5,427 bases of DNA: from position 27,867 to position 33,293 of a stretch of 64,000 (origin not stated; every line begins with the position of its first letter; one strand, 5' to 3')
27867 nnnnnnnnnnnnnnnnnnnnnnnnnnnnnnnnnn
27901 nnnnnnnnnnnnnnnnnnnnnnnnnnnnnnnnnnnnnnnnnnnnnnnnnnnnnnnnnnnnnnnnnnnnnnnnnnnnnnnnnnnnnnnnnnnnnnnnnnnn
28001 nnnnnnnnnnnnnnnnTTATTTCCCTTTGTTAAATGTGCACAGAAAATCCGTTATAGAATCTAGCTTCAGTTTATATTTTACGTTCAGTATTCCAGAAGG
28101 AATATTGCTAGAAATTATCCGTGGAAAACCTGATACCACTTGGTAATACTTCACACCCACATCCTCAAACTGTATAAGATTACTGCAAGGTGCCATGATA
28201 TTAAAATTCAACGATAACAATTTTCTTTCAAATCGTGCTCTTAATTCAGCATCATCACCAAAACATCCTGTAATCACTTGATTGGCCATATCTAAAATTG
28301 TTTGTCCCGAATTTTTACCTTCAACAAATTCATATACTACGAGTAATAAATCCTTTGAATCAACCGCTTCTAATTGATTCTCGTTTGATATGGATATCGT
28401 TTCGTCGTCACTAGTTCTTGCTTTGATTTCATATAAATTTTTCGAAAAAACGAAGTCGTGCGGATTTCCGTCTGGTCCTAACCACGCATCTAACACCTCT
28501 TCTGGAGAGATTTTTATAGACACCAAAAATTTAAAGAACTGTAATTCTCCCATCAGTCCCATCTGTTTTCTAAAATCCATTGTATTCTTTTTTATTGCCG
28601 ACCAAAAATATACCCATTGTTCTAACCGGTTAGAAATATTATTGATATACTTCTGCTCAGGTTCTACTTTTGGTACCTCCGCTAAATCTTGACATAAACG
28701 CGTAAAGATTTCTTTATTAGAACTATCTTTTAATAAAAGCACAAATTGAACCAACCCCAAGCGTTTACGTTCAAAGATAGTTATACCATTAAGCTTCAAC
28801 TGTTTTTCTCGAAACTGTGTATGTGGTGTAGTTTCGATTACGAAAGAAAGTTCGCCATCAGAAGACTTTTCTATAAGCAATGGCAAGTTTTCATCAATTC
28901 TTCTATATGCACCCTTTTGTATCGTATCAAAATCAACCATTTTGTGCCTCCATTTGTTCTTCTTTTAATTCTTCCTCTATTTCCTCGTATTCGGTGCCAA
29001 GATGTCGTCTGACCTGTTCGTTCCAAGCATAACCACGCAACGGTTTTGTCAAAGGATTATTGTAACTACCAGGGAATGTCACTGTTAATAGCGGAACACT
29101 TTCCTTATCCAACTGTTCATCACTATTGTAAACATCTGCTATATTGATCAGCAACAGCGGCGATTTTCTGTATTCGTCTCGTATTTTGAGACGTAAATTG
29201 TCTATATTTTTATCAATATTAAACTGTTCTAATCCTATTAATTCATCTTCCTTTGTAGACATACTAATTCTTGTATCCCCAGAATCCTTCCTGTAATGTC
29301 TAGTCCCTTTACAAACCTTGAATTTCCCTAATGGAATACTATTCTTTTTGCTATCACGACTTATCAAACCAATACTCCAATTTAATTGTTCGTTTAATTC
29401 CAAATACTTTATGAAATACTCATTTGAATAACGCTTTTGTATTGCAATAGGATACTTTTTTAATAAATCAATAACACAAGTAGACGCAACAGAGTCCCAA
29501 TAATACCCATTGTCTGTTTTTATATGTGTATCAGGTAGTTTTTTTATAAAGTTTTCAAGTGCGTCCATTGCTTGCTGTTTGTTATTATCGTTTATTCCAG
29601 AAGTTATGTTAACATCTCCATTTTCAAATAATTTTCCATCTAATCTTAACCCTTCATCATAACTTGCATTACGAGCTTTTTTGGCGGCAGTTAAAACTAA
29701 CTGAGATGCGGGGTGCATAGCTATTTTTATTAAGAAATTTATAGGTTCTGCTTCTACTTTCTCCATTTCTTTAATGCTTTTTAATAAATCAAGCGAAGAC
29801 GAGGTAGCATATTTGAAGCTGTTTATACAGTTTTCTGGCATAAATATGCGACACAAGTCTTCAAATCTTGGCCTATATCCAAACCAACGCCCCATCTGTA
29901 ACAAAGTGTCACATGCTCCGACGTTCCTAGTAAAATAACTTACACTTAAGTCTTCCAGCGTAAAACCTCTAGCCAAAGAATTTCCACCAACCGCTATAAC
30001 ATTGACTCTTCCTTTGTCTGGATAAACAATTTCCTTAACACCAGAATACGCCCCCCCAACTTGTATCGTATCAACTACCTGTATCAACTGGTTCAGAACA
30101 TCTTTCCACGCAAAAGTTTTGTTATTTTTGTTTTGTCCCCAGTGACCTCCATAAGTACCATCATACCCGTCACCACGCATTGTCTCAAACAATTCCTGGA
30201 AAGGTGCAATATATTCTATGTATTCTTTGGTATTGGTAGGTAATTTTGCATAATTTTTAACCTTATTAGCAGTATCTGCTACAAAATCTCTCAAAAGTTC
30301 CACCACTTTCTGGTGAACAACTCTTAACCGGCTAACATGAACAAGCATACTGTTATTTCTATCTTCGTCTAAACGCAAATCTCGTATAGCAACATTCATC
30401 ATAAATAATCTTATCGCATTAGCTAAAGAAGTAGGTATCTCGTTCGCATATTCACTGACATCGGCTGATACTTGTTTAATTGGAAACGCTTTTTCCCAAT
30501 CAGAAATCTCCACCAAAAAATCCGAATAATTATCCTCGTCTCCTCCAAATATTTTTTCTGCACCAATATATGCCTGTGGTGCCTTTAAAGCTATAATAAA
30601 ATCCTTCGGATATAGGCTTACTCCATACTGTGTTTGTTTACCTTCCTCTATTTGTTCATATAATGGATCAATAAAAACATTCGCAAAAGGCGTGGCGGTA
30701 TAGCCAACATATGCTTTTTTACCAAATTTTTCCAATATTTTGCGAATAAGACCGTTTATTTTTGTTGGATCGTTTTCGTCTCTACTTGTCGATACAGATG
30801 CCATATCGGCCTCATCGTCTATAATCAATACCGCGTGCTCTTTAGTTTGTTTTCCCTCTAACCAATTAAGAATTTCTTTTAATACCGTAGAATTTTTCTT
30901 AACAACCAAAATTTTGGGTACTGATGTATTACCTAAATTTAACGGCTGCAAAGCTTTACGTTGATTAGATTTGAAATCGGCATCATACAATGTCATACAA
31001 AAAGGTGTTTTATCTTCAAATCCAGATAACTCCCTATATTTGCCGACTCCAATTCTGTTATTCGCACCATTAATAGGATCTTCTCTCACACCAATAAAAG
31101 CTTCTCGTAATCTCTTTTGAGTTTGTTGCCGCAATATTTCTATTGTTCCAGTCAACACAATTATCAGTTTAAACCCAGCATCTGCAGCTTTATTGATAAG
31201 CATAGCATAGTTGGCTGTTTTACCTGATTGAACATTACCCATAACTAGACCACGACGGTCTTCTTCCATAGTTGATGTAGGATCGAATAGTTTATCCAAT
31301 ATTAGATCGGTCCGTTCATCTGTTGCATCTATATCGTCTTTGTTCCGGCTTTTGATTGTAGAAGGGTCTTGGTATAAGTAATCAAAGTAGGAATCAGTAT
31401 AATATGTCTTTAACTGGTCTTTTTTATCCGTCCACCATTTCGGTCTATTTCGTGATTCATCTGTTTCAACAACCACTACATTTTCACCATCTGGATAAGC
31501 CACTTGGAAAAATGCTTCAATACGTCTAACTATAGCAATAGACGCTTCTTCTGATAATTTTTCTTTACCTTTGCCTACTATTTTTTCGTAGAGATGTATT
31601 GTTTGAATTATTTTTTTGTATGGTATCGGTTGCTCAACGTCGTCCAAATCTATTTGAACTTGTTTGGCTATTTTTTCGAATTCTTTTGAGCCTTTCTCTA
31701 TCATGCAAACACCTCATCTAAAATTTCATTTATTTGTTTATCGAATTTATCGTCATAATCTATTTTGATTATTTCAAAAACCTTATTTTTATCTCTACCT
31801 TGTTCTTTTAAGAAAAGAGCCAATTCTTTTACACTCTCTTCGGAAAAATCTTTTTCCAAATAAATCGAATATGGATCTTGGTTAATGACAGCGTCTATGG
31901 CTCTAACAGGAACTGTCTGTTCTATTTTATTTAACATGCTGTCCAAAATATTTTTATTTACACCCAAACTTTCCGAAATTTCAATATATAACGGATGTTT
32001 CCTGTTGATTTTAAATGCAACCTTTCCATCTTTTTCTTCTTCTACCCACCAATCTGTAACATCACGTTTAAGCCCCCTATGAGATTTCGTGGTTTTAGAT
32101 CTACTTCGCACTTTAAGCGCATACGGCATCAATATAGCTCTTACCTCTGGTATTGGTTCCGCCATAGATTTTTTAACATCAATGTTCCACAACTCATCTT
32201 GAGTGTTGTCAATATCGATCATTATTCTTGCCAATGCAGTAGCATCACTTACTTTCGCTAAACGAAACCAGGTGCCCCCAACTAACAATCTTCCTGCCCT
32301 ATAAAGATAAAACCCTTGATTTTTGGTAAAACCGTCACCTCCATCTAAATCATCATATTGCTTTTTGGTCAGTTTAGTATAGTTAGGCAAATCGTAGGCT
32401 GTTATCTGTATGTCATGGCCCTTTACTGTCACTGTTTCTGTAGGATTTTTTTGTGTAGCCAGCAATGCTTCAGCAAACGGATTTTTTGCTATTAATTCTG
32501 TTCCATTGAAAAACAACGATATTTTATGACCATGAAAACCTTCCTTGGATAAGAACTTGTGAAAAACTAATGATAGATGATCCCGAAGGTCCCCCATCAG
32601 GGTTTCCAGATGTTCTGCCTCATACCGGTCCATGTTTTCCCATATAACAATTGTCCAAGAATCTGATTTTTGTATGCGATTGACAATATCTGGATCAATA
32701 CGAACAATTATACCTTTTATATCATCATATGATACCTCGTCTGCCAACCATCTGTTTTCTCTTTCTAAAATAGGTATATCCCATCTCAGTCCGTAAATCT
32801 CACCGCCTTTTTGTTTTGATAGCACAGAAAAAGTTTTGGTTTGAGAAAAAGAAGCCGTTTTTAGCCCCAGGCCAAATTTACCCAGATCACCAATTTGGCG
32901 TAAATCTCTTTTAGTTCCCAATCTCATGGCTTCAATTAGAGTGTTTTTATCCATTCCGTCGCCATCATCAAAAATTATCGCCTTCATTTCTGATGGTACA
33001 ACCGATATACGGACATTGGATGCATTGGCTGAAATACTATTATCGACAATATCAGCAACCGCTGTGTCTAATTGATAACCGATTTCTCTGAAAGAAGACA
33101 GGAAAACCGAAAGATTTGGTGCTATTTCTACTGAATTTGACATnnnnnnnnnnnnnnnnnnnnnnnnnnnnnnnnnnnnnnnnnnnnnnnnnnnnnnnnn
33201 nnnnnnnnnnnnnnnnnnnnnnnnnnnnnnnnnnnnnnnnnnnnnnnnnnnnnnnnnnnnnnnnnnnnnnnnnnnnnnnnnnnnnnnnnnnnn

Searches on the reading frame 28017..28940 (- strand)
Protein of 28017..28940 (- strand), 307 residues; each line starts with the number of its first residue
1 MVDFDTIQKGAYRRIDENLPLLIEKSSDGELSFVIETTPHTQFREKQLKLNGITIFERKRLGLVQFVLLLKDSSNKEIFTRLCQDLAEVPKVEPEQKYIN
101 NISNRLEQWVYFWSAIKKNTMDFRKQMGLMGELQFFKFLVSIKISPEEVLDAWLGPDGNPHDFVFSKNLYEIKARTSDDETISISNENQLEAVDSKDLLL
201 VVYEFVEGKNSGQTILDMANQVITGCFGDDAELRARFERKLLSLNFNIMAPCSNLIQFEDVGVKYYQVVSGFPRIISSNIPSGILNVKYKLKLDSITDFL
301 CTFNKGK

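Call 56: search_protein_families(library=pfam, proteins=[window:28017-28940:-], max_evalue=1e-8)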
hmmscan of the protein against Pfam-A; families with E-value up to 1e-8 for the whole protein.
window:28017-28940:- (307 aa): 1 family
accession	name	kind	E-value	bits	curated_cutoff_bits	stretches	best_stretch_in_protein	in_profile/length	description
PF14390.12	DUF4420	-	1.7e-54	185.6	27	1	28-294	37-306/306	Putative PD-(D/E)XK family member, (DUF4420)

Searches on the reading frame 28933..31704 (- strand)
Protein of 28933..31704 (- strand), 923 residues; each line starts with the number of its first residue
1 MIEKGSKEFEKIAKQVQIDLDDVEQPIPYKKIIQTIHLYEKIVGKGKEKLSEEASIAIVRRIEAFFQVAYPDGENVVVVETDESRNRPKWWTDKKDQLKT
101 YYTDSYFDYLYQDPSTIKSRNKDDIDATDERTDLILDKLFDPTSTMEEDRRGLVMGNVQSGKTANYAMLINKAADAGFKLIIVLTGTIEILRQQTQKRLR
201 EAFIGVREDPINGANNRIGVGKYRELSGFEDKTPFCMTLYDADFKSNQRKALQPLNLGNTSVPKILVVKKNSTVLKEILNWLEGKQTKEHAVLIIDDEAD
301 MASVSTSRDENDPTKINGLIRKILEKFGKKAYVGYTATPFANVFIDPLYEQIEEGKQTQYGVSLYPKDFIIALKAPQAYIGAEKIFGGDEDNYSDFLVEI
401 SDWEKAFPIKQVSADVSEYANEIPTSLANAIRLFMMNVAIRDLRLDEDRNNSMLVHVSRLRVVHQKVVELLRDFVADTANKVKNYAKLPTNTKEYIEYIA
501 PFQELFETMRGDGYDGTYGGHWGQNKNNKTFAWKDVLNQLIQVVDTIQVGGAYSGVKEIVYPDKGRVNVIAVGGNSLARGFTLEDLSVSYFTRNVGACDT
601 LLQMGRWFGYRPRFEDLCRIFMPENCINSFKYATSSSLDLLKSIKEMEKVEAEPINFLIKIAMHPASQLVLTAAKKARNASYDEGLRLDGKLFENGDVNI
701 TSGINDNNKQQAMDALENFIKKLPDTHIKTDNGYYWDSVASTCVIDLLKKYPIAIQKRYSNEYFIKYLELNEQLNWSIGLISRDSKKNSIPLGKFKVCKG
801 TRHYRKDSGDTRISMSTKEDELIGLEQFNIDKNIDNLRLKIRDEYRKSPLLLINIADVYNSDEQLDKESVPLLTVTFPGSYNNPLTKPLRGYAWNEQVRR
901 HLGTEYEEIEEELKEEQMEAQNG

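Call 57: search_protein_families(library=pfam, proteins=[window:28933-31704:-], max_evalue=1e-8)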
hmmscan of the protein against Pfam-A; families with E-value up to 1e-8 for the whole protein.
window:28933-31704:- (923 aa): 1 family
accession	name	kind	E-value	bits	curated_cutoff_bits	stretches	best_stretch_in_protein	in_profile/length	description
PF10593.14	Z1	-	2.4e-61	207.7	25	1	426-665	1-225/228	Z1 domain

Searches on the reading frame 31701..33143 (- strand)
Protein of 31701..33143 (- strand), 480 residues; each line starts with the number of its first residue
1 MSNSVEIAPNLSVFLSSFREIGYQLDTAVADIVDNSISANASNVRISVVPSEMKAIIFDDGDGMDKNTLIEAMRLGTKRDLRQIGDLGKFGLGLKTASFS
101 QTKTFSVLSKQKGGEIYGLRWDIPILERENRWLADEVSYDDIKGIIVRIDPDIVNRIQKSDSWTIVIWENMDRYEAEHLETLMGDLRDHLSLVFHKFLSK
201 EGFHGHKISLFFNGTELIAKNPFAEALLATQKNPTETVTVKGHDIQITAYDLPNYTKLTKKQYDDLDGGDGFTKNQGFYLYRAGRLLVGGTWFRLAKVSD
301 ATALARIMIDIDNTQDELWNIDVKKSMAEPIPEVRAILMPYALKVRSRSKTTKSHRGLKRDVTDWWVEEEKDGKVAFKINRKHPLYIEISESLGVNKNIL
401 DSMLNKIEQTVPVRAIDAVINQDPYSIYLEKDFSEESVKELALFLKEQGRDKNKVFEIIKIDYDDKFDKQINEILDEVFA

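Call 57: search_protein_families(library=pfam, proteins=[window:31701-33143:-], max_evalue=1e-8)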
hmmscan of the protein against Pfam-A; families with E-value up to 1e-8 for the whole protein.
window:31701-33143:- (480 aa): 1 family
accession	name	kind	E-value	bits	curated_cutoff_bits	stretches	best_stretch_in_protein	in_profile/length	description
PF13589.12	HATPase_c_3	-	4.2e-28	98.5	25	1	23-143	1-125/137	Histidine kinase-, DNA gyrase B-, and HSP90-like ATPase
